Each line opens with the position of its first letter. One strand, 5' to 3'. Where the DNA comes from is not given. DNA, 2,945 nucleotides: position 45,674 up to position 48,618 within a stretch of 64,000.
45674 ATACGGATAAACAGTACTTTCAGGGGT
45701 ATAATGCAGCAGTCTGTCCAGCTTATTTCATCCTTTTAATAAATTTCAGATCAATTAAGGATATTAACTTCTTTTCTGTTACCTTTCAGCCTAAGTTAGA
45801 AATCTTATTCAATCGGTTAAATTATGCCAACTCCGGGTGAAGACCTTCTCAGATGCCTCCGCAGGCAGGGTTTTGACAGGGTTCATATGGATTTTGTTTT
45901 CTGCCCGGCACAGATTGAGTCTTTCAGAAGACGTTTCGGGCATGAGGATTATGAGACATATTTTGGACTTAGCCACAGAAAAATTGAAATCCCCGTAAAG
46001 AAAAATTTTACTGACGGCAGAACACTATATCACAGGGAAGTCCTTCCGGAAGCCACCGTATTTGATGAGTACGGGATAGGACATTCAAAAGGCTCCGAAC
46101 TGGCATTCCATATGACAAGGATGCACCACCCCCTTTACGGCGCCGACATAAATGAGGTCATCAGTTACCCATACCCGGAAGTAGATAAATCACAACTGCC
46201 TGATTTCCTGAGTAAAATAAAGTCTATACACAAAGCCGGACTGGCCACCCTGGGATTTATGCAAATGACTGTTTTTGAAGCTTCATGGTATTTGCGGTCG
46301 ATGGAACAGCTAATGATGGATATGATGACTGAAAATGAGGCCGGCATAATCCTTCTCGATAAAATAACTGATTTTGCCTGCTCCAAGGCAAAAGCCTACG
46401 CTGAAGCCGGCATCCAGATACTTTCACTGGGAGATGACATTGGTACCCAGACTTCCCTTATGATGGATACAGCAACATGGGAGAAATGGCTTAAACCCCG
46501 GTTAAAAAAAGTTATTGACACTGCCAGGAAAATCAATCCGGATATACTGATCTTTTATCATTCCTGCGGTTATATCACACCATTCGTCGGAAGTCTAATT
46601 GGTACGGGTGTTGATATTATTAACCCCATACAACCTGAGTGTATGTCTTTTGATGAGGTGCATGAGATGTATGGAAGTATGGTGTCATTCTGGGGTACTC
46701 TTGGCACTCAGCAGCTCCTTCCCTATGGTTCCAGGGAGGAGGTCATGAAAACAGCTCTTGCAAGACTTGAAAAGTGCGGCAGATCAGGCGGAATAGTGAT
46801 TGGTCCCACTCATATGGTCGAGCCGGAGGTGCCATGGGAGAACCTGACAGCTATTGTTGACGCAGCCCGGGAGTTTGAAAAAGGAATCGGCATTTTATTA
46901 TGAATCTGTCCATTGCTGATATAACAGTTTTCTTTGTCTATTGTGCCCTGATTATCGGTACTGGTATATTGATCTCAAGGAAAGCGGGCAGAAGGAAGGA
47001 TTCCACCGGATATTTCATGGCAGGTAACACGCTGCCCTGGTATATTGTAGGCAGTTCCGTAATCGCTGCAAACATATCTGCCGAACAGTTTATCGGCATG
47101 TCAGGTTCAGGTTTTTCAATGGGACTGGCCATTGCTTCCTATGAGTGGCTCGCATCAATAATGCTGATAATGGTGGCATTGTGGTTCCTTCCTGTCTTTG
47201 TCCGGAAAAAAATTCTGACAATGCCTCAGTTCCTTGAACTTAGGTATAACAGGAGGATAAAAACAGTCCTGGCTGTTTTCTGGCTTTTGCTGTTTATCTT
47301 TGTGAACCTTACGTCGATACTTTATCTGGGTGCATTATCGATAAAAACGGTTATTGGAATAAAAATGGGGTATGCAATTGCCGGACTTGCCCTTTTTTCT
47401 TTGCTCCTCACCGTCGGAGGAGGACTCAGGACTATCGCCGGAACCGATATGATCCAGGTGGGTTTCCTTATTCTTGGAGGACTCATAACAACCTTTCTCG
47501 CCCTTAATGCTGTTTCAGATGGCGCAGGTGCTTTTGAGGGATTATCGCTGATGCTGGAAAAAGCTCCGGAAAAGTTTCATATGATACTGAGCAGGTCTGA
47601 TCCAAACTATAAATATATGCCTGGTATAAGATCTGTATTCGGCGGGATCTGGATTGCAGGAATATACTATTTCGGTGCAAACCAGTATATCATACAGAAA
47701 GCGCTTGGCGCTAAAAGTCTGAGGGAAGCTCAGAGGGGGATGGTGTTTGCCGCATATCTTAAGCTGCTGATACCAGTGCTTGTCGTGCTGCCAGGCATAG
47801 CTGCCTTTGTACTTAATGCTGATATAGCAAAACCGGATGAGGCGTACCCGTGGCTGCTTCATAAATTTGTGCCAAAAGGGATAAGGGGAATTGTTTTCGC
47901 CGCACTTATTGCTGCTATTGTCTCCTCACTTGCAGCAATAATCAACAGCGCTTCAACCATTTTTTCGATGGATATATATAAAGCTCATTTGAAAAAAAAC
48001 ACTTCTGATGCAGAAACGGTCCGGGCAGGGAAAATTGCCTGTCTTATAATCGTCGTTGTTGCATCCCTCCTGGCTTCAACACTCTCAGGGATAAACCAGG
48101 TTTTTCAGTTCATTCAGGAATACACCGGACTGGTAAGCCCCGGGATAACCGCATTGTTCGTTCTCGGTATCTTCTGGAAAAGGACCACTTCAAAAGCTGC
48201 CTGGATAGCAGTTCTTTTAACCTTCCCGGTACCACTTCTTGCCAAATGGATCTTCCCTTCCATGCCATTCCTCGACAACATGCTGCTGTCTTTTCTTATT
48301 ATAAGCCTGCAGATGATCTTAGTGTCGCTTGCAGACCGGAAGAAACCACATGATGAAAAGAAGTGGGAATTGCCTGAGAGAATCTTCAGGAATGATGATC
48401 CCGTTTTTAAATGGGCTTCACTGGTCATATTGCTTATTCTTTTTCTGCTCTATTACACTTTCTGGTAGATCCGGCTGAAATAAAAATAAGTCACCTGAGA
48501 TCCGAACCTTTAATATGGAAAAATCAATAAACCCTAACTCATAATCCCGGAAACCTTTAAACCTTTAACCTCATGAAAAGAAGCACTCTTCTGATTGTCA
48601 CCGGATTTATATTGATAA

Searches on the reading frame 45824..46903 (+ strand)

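Call 8: search_protein_families(library=pfam, proteins=[window:45824-46903:+])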
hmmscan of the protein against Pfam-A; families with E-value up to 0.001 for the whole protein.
window:45824-46903:+ (359 aa): 1 family
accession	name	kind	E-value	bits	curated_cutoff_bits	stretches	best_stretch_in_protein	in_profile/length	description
PF01208.23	URO-D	-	7.4e-23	81.5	23.9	1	116-350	109-345/346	Uroporphyrinogen decarboxylase (URO-D)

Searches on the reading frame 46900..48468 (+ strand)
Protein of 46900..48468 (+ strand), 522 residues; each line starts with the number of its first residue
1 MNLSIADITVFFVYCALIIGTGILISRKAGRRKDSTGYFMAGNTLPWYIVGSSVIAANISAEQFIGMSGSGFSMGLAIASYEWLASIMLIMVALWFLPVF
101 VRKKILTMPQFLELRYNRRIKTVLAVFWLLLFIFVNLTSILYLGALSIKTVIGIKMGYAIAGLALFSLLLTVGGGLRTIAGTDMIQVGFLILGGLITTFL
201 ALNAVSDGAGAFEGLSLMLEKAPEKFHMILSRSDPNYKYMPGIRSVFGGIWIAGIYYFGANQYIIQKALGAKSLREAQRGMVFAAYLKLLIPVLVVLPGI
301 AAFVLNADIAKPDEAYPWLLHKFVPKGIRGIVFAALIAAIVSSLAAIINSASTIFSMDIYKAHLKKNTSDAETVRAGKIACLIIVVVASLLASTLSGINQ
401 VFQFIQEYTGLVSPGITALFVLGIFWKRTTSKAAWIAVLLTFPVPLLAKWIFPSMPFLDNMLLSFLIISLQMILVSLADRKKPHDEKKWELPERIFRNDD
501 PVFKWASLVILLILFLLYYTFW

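Call 8: search_protein_families(library=pfam, proteins=[window:46900-48468:+])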
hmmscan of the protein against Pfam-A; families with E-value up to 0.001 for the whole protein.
window:46900-48468:+ (522 aa): 1 family
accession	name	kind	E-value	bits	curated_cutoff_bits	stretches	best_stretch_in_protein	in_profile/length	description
PF00474.23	SSF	-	3.1e-61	207.9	22.8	1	38-439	1-404/406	Sodium:solute symporter family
